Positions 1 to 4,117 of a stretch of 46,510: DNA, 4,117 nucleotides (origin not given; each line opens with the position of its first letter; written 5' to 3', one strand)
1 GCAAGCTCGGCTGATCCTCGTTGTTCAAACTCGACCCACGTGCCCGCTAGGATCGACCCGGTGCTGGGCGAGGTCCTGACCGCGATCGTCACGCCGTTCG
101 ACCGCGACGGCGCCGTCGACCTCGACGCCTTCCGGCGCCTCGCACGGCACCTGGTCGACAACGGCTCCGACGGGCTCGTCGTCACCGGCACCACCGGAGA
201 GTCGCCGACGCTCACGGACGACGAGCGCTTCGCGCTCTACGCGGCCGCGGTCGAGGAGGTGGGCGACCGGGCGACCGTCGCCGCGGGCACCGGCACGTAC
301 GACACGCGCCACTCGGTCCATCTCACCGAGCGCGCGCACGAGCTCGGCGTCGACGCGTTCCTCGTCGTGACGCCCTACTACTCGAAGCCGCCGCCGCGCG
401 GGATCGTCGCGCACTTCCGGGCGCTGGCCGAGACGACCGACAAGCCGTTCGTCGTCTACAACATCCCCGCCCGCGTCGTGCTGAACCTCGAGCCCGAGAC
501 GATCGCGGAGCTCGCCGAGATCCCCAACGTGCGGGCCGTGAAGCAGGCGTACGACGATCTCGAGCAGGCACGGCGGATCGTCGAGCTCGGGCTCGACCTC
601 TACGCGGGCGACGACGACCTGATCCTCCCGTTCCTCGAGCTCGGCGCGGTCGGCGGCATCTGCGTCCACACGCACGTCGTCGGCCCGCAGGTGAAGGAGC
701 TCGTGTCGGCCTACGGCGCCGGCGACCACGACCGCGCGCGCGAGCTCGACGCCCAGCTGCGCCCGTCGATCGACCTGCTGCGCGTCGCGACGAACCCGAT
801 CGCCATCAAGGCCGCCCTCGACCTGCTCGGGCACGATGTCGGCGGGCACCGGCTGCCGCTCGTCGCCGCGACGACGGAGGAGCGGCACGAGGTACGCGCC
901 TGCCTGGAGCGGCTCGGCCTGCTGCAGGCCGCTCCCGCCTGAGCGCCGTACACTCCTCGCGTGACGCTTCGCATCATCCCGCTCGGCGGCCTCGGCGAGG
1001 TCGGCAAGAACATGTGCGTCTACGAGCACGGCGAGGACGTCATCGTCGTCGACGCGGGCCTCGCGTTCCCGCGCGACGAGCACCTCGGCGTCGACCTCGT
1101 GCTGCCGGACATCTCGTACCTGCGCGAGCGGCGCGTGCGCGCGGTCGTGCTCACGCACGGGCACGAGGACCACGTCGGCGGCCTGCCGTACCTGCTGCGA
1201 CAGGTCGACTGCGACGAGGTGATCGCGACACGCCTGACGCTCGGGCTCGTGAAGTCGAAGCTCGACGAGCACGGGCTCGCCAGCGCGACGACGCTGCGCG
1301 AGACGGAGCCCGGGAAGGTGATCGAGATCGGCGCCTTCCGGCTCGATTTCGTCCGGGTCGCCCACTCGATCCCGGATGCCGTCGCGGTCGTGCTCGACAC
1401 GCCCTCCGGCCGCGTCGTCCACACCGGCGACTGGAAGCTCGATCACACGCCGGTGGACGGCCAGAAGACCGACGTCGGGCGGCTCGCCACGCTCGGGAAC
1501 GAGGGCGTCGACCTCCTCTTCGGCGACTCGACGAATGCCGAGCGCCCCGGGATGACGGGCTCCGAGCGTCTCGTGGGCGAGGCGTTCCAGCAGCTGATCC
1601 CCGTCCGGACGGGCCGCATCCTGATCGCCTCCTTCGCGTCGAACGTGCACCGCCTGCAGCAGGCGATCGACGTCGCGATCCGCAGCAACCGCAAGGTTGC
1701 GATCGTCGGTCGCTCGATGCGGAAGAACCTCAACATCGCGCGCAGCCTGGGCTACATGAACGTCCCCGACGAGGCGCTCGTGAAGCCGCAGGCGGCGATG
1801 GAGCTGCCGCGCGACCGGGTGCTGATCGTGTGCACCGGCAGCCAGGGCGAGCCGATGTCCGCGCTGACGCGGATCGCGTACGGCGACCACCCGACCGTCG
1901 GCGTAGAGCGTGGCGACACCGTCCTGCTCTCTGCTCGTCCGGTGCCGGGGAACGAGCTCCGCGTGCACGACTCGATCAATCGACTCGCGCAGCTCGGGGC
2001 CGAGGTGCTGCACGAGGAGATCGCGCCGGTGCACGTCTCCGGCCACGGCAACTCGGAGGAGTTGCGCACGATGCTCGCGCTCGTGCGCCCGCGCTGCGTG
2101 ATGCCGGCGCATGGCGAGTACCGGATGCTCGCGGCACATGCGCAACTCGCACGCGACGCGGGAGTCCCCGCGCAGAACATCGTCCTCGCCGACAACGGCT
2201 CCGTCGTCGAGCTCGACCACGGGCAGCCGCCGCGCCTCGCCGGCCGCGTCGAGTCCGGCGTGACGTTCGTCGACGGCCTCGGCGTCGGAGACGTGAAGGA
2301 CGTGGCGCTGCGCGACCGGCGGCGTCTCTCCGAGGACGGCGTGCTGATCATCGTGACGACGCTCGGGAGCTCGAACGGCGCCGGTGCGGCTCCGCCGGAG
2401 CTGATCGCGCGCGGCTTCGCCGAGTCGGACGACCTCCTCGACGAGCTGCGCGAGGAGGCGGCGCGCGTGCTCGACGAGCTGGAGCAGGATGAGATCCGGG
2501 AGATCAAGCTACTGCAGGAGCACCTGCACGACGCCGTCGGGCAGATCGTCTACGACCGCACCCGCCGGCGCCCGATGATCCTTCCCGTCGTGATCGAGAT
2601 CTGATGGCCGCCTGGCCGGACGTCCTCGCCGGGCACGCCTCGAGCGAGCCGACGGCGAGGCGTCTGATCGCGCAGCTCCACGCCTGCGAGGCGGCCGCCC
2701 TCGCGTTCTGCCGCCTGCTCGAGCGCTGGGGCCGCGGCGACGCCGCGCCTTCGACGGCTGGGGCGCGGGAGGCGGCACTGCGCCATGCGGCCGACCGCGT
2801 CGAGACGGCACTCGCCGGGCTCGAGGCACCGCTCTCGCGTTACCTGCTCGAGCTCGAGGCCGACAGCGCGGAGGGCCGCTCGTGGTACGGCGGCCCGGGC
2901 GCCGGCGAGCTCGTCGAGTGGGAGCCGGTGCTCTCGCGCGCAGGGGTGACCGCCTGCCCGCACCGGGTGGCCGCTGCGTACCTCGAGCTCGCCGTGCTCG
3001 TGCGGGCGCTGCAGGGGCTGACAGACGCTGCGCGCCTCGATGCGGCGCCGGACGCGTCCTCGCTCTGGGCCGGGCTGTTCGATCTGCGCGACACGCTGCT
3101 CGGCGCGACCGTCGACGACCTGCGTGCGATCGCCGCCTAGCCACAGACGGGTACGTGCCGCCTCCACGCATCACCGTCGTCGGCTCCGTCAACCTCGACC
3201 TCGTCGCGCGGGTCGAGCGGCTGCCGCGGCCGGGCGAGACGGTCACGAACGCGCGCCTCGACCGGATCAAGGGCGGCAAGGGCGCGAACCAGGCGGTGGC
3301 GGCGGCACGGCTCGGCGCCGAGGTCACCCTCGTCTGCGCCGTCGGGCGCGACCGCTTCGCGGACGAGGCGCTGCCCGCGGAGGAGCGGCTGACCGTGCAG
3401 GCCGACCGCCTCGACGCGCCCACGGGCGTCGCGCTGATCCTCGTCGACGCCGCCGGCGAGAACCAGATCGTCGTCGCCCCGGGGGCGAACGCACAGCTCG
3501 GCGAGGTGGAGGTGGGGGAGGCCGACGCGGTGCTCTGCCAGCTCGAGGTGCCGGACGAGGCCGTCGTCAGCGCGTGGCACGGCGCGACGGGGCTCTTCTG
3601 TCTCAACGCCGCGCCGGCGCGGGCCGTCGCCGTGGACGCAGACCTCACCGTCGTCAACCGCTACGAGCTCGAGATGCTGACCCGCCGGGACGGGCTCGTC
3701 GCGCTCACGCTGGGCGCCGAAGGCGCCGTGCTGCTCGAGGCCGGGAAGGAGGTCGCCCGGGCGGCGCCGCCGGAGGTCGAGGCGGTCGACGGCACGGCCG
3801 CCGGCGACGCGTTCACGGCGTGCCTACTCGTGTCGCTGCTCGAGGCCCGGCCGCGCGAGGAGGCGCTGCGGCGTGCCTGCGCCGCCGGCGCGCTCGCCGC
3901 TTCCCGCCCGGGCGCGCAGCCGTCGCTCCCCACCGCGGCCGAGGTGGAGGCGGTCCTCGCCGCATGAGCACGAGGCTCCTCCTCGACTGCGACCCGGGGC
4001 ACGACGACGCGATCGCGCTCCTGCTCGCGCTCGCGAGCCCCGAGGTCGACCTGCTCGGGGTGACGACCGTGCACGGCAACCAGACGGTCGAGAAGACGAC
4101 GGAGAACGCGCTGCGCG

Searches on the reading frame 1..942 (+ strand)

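Call 18: search_protein_families(library=pfam, proteins=[window:1-942:+], max_evalue=0.001)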
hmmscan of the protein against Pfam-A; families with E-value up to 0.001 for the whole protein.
window:1-942:+ (313 aa): 1 family
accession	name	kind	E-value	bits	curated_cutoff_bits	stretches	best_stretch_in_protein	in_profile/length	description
PF00701.28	DHDPS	-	8.1e-85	284.5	22.1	1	23-303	3-287/289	Dihydrodipicolinate synthetase family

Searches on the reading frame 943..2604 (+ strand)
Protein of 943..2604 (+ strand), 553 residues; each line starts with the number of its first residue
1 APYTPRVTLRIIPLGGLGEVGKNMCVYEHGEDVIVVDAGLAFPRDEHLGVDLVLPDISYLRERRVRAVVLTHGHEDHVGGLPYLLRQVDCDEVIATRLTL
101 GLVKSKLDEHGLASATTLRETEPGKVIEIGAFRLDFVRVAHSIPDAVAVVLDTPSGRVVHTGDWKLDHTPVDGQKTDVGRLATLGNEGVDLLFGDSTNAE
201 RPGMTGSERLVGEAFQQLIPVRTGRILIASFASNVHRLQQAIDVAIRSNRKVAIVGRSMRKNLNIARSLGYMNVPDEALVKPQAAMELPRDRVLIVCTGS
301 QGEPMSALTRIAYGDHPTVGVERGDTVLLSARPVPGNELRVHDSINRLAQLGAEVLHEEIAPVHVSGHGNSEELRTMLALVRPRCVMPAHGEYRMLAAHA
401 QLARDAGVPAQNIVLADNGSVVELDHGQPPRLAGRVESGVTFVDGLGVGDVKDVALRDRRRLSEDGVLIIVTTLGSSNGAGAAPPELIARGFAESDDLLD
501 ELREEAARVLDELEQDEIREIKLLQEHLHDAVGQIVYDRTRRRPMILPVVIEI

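Call 18: search_protein_families(library=pfam, proteins=[window:943-2604:+], max_evalue=0.001)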
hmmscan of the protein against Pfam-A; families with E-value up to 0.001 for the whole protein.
window:943-2604:+ (553 aa): 5 families
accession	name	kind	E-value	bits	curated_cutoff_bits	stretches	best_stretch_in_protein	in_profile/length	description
PF22505.1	RNase_J_b_CASP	-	1e-48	164.7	27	1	224-348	2-126/126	Ribonuclease J, beta-CASP domain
PF17770.6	RNase_J_C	-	3.2e-23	83.1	23.8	1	456-553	2-102/102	Ribonuclease J C-terminal domain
PF00753.33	Lactamase_B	-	9.7e-15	55.5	22.7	1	19-163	3-149/196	Metallo-beta-lactamase superfamily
PF07521.17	RMMBL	-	5.3e-12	46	21.6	1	359-410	7-60/63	Zn-dependent metallo-hydrolase RNA specificity domain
PF12706.13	Lactamase_B_2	-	1.5e-11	44.7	27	1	56-165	21-144/200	Beta-lactamase superfamily domain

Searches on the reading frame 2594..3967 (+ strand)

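Call 18: search_protein_families(library=pfam, proteins=[window:2594-3967:+], max_evalue=0.001)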
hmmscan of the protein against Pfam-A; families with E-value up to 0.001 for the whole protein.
window:2594-3967:+ (457 aa): 1 family
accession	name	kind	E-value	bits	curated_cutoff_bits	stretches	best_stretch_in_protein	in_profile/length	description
PF00294.29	PfkB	-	5.7e-43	147.8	25.8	1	192-447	3-301/302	pfkB family carbohydrate kinase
